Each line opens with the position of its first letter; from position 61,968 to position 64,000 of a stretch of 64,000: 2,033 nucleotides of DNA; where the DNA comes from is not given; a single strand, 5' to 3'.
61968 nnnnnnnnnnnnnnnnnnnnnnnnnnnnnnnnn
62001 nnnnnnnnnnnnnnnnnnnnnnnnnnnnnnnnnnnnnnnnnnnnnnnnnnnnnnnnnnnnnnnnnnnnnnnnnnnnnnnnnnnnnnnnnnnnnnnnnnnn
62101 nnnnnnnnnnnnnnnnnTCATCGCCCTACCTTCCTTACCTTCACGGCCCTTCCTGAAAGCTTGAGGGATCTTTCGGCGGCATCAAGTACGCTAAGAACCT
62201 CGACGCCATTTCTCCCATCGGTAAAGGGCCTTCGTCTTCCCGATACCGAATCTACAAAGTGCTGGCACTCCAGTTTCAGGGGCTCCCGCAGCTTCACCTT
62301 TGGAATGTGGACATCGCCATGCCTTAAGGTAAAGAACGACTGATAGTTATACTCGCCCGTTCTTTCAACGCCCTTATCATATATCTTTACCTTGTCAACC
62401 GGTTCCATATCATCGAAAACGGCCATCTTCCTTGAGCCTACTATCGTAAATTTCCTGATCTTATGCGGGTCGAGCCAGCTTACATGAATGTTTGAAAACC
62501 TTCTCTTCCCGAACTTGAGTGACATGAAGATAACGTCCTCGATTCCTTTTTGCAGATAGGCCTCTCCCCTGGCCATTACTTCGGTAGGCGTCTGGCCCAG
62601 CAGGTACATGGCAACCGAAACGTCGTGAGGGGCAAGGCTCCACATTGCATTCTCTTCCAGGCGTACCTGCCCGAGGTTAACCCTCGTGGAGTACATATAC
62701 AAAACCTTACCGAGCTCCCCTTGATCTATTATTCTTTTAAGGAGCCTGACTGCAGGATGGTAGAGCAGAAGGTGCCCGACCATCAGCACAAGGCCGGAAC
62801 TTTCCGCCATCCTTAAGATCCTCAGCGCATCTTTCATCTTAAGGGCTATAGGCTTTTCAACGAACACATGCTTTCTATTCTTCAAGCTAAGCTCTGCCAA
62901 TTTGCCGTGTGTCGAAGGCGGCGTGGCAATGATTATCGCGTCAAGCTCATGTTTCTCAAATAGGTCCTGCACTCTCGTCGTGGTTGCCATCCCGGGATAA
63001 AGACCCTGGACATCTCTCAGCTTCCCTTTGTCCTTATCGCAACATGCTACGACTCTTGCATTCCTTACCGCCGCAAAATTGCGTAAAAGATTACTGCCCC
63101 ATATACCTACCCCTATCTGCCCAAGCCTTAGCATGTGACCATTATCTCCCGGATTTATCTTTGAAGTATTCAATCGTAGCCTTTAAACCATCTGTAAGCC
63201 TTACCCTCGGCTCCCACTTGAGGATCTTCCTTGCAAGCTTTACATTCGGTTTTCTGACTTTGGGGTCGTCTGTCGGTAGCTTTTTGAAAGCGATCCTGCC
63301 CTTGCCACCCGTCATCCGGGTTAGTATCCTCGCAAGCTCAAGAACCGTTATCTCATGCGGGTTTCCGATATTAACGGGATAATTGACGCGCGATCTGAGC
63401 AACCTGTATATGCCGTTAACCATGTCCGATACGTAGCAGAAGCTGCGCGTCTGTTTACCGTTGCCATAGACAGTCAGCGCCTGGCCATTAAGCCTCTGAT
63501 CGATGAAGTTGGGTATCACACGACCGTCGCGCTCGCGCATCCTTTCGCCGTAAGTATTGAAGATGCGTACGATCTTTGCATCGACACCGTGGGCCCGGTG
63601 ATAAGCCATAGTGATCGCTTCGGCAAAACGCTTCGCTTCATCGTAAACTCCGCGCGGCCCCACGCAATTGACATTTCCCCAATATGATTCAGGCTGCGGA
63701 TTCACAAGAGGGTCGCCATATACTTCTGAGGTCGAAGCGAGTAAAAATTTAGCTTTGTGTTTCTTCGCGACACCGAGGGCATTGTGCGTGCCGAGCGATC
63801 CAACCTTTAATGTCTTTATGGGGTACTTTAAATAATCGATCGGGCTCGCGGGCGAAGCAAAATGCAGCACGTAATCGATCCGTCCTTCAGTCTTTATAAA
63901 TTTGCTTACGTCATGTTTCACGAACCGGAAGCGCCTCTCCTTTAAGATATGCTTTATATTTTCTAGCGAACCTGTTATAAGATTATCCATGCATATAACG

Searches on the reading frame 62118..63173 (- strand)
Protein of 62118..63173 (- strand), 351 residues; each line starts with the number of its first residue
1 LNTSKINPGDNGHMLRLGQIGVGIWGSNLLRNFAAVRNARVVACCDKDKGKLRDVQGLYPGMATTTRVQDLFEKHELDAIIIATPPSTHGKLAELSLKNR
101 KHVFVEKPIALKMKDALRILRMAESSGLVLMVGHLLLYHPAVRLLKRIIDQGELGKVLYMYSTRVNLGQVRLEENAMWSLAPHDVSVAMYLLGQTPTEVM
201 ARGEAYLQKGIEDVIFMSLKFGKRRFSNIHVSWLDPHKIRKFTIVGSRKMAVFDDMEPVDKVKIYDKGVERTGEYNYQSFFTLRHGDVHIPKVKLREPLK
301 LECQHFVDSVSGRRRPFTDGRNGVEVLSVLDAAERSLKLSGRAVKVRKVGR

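Call 42: search_protein_families(library=pfam, proteins=[window:62118-63173:-], max_evalue=1)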
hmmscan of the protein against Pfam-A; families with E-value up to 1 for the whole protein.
window:62118-63173:- (351 aa): 5 families
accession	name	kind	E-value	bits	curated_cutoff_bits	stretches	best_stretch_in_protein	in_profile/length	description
PF01408.29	GFO_IDH_MocA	-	9.7e-23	81.6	24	1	16-134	2-120/120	Oxidoreductase family, NAD-binding Rossmann fold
PF22725.1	GFO_IDH_MocA_C3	-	2.3e-14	53.9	27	1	143-250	2-122/124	GFO/IDH/MocA C-terminal domain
PF02894.22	GFO_IDH_MocA_C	-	2.8e-10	40.8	22.9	1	146-338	1-211/218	Oxidoreductase family, C-terminal alpha/beta domain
PF03447.22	NAD_binding_3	-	0.00066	20.8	24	1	21-127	1-110/116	Homoserine dehydrogenase, NAD binding domain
PF03807.23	F420_oxidored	-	0.0011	19.9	21.6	1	17-96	2-79/94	NADP oxidoreductase coenzyme F420-dependent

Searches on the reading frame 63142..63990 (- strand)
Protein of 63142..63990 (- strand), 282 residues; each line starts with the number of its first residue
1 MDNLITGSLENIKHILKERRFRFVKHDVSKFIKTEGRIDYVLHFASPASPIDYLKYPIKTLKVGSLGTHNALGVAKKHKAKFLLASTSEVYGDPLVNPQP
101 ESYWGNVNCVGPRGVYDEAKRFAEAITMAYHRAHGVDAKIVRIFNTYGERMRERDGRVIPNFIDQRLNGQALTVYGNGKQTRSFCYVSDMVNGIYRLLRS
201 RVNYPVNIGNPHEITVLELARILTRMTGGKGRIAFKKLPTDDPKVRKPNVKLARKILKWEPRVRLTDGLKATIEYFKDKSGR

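Call 42: search_protein_families(library=pfam, proteins=[window:63142-63990:-], max_evalue=1)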
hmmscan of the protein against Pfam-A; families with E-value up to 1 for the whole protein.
window:63142-63990:- (282 aa): 4 families
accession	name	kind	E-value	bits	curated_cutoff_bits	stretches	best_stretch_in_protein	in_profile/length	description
PF01370.27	Epimerase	-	3.2e-39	135.2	20.9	1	27-209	55-240/240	NAD dependent epimerase/dehydratase family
PF16363.11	GDP_Man_Dehyd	-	1.8e-36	126.7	27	1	7-271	37-331/332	GDP-mannose 4,6 dehydratase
PF02719.21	Polysacc_synt_2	-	0.00013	21.7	20.2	1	110-228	132-248/293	Polysaccharide biosynthesis protein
PF07993.18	NAD_binding_4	-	0.0047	16.5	20.1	1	37-149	88-210/258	Male sterility protein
